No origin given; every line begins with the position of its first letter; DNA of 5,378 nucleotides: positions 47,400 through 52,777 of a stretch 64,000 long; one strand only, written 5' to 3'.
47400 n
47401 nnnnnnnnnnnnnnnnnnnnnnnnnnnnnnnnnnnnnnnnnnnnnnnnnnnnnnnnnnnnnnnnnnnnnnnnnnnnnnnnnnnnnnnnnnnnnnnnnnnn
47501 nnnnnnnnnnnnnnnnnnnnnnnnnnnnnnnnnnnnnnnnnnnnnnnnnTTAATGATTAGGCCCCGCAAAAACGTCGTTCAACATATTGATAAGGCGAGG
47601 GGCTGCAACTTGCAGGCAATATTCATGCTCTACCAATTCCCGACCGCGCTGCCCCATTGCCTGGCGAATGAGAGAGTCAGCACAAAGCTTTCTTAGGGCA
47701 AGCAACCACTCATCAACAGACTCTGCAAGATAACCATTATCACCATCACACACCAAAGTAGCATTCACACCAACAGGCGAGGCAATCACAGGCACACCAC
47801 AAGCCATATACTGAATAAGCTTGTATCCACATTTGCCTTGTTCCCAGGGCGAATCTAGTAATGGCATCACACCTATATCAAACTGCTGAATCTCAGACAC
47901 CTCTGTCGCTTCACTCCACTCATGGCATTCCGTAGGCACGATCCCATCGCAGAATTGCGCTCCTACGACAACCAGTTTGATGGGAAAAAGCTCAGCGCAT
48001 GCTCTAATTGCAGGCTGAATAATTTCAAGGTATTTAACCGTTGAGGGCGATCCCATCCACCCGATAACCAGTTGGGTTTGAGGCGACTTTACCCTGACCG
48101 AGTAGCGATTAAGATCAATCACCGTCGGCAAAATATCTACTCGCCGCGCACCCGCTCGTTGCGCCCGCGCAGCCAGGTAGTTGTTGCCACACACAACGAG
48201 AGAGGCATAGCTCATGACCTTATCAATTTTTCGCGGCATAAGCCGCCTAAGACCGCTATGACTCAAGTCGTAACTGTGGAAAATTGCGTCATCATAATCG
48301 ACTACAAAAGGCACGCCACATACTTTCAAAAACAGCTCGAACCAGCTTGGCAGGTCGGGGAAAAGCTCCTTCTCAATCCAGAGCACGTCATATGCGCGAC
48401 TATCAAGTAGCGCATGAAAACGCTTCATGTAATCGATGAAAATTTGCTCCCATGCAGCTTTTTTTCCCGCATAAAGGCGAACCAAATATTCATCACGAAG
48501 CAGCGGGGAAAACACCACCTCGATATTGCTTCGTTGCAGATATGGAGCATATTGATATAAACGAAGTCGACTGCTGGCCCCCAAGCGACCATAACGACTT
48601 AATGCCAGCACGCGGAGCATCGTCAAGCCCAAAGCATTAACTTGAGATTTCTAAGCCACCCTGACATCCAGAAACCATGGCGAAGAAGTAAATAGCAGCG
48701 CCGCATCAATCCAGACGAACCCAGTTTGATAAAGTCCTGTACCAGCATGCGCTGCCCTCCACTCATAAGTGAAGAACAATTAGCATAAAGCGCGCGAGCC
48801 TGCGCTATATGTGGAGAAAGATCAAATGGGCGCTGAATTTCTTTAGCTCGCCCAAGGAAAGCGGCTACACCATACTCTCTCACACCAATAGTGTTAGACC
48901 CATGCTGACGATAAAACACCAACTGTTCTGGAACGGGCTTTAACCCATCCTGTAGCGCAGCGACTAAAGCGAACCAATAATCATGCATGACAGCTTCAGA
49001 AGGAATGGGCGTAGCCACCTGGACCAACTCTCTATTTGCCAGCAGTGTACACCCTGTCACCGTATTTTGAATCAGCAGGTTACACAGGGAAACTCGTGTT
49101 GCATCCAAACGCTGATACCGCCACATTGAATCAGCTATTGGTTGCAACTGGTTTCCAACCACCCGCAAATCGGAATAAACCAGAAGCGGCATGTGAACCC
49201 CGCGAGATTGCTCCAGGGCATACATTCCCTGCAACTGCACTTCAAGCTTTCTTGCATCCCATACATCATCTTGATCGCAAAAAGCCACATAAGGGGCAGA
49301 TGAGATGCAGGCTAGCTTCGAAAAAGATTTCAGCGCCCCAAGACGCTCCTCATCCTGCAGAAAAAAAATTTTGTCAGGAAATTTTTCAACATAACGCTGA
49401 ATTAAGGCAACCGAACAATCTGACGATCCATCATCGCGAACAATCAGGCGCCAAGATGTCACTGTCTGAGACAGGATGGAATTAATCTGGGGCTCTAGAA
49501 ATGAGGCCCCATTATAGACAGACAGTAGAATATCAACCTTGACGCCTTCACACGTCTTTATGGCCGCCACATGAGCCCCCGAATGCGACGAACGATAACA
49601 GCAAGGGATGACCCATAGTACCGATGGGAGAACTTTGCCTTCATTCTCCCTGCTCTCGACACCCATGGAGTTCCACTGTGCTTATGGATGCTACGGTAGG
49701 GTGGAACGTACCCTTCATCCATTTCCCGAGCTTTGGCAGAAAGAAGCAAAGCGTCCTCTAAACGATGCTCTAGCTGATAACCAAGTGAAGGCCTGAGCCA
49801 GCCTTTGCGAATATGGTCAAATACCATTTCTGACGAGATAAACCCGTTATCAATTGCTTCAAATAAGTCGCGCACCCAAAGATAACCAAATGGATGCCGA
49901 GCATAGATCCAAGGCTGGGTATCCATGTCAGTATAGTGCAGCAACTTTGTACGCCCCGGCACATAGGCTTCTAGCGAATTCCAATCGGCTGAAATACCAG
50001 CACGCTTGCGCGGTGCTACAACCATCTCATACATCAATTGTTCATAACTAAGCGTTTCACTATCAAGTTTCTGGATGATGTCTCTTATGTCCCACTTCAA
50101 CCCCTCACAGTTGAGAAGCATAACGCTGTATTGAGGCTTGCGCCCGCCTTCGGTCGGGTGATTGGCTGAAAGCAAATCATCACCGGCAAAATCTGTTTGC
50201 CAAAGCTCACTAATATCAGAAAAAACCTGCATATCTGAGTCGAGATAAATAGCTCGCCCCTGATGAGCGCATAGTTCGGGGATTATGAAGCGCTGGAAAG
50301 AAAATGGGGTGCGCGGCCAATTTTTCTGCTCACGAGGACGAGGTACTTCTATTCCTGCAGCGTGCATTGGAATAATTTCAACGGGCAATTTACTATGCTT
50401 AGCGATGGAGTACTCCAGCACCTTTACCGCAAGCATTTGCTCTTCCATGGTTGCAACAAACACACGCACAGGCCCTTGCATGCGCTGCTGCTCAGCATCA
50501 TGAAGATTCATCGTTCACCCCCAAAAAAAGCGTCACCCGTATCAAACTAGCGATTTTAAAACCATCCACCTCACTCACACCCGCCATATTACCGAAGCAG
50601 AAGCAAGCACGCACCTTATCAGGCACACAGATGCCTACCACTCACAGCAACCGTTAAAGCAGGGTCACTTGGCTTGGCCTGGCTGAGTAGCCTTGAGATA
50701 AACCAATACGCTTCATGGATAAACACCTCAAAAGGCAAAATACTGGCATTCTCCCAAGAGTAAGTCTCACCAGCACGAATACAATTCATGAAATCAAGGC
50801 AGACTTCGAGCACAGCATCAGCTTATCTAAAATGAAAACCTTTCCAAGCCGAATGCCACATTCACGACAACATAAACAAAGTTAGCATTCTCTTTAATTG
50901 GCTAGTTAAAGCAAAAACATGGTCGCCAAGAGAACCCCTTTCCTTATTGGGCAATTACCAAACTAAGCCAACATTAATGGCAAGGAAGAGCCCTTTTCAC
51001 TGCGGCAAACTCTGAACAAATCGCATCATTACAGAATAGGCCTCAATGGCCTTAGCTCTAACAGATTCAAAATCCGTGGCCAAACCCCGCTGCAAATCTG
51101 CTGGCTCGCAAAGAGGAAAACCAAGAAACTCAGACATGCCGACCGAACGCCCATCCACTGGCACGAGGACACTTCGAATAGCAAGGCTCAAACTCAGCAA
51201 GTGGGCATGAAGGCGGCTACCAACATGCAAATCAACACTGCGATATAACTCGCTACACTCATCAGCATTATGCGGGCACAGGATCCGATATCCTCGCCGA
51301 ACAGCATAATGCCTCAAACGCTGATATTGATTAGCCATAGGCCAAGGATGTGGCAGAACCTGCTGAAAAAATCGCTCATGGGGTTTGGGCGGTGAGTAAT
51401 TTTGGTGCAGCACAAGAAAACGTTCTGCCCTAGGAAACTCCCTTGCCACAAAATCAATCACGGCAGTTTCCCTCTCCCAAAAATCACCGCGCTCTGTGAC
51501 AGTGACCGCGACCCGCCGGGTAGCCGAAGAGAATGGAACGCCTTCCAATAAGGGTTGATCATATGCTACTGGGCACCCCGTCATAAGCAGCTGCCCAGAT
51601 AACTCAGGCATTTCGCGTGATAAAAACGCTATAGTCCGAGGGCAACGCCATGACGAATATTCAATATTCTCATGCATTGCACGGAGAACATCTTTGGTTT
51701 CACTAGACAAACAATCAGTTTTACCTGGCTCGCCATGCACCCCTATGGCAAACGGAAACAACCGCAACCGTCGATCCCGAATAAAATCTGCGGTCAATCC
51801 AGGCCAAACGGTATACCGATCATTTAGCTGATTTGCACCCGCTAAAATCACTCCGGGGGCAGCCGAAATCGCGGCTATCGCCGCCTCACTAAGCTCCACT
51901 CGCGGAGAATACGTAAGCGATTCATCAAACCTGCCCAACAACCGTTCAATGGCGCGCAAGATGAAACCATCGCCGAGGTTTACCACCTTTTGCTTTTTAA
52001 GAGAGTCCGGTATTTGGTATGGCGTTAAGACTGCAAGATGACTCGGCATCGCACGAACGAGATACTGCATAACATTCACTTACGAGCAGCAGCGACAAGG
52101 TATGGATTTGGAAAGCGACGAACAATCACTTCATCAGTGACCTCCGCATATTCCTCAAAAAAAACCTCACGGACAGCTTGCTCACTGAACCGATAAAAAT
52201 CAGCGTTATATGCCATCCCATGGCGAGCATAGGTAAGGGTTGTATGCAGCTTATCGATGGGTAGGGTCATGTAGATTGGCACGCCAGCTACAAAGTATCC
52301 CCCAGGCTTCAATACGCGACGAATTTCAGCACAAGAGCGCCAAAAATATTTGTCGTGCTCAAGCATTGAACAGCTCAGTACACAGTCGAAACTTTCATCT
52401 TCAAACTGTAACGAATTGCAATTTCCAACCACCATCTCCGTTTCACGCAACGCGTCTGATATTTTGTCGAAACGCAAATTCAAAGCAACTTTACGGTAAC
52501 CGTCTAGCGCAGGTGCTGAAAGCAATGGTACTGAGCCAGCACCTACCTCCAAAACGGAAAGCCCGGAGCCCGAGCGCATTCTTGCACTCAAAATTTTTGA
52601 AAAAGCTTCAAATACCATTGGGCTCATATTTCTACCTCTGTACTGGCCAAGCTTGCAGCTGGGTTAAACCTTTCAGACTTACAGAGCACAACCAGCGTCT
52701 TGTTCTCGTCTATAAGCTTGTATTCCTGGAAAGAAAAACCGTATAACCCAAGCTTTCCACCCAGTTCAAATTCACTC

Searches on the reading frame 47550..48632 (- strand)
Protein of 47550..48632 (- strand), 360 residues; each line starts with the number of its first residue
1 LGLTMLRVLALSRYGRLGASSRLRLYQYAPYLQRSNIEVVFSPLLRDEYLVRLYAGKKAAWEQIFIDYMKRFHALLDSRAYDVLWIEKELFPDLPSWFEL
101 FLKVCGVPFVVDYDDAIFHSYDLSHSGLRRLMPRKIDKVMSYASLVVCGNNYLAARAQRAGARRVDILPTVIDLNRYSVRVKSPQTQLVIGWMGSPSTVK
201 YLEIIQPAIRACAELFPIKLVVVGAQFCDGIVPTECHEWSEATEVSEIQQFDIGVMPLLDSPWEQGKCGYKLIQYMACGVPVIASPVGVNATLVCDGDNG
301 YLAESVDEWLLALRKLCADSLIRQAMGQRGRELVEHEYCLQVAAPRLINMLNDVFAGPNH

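Call 19: search_protein_families(library=ncbifam, proteins=[window:47550-48632:-], max_evalue=0.00001)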
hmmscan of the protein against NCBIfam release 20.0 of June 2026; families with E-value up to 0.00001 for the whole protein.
window:47550-48632:- (360 aa): 4 families
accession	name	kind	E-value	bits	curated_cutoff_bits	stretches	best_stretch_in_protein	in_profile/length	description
NF038229.1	Glyco4_Geo_Pelo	equivalog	5.9e-11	42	400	1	272-355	254-337/338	GPMC system family 4 glycosyltransferase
TIGR03088.1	stp2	hypoth_equivalog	4.1e-10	39.3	409.05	1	272-345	289-364/374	TIGR03088 family PEP-CTERM/XrtA system glycosyltransferase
NF041876.1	EPS_EpsE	equivalog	1.7e-07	30.8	400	1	272-344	312-386/389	exopolysaccharide biosynthesis GT4 family glycosyltransferase EpsE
NF053787.1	GlcN_PG_synth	equivalog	5.7e-06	25.4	480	0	131-353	132-358/361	N-acetylglucosaminyl phosphatidylglycerol synthase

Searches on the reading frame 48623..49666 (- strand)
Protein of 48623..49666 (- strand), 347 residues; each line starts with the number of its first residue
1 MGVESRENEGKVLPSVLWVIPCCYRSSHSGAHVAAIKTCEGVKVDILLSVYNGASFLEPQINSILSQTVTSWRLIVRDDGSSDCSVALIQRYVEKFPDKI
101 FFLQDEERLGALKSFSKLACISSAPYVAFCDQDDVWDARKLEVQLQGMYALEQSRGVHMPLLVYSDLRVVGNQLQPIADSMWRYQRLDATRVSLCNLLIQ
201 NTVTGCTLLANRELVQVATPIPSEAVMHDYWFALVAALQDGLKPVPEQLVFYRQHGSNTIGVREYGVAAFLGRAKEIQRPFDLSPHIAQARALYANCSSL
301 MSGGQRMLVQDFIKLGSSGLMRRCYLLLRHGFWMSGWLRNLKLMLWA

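Call 19: search_protein_families(library=ncbifam, proteins=[window:48623-49666:-], max_evalue=0.00001)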
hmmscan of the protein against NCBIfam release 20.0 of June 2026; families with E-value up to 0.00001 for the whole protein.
window:48623-49666:- (347 aa): 6 families
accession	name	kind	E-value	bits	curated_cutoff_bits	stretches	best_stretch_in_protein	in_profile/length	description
NF053739.1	GlytfEpsEBac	equivalog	2.6e-17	62.7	450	1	43-173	2-132/265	glycosyltransferase EpsE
NF047683.1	TeichurnBiosyTuaG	equivalog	9.6e-15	54.9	400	1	43-152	7-115/252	teichuronic acid biosynthesis protein TuaG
NF007482.0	PRK10073.1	equivalog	9.2e-14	51.2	423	1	43-138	7-100/334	glycosyltransferase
TIGR03937.1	PgaC_IcaA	equivalog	4.6e-07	29.1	422.3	1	32-143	35-145/407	poly-beta-1,6-N-acetyl-D-glucosamine synthase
NF007453.0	PRK10018.1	equivalog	1.1e-06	28.6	382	1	44-148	8-111/280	colanic acid biosynthesis glycosyltransferase WcaA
TIGR04017.1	WcaA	equivalog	2.2e-06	27.5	495.75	1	44-149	7-111/279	colanic acid biosynthesis glycosyltransferase WcaA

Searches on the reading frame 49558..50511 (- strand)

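Call 38: search_protein_families(library=pfam, proteins=[window:49558-50511:-], max_evalue=1e-8)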
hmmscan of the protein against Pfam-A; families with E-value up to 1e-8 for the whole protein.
window:49558-50511:- (317 aa): 1 family
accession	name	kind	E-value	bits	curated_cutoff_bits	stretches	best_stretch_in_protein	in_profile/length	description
PF01501.26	Glyco_transf_8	-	5.4e-09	36.4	24.3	0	61-111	78-125/253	Glycosyl transferase family 8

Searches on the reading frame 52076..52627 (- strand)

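Call 38: search_protein_families(library=pfam, proteins=[window:52076-52627:-], max_evalue=1e-8)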
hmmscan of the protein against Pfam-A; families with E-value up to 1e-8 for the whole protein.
window:52076-52627:- (183 aa): 2 families
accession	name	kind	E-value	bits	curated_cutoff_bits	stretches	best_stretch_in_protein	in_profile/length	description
PF08241.18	Methyltransf_11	-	1.4e-15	58.1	21.2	1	26-113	1-94/95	Methyltransferase domain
PF13649.12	Methyltransf_25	-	3e-09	37.9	27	1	25-110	1-97/97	Methyltransferase domain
